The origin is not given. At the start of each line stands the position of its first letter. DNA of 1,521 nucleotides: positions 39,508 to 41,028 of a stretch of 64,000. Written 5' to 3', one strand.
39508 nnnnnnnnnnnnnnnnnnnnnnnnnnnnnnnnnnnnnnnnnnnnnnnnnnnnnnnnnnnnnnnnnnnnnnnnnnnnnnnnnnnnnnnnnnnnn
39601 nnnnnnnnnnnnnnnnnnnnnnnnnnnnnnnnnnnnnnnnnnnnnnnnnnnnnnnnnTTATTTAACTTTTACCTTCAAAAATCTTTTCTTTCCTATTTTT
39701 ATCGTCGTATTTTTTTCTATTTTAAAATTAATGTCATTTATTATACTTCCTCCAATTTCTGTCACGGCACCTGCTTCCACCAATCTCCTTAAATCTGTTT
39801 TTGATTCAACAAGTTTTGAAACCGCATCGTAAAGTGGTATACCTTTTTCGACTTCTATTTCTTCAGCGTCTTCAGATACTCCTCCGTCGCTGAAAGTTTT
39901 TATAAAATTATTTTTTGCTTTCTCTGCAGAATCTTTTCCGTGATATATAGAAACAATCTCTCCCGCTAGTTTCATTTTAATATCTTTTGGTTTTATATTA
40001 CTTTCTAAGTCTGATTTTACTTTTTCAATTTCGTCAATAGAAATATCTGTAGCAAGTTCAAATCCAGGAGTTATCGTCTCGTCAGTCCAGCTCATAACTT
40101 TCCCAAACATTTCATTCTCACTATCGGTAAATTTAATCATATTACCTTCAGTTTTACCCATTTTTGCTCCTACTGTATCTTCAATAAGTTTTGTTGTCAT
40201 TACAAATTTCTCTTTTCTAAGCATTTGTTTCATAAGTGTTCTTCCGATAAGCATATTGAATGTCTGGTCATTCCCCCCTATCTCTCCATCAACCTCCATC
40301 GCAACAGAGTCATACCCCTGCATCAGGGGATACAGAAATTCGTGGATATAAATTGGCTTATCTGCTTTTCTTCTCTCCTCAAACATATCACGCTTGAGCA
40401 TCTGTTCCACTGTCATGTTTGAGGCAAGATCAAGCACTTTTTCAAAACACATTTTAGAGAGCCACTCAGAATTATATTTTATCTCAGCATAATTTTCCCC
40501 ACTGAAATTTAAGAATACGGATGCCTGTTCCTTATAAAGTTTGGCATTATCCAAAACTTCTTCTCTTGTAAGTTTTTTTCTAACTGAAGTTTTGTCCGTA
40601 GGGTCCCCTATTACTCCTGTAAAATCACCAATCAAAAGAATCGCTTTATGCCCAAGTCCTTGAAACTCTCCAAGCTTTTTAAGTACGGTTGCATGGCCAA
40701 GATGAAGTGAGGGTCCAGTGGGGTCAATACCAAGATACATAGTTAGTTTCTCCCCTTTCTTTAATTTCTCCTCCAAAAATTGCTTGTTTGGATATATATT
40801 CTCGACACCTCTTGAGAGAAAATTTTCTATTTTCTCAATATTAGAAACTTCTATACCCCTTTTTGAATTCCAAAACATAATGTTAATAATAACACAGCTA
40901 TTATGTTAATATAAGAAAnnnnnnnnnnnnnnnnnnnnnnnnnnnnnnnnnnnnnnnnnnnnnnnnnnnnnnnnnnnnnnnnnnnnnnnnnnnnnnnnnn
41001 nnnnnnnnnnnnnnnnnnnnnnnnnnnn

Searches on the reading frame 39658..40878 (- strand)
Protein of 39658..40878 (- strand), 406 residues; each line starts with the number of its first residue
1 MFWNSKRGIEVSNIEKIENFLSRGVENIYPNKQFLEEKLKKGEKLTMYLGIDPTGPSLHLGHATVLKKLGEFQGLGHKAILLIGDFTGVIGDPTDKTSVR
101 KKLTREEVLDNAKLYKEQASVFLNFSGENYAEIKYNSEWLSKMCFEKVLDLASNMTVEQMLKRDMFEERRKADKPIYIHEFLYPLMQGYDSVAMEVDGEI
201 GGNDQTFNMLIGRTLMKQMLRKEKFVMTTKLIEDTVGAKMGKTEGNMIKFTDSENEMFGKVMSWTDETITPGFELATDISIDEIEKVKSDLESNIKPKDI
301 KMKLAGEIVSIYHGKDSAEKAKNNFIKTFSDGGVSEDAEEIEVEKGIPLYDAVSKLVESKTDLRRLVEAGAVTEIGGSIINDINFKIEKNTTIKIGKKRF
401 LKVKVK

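Call 12: search_protein_families(library=pfam, proteins=[window:39658-40878:-], max_evalue=0.01)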
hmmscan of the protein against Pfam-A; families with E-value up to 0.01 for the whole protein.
window:39658-40878:- (406 aa): 1 family
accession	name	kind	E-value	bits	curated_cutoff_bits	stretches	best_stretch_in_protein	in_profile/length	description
PF00579.31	tRNA-synt_1b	-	1.1e-68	232.1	21.1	1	41-329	2-291/292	tRNA synthetases class I (W and Y)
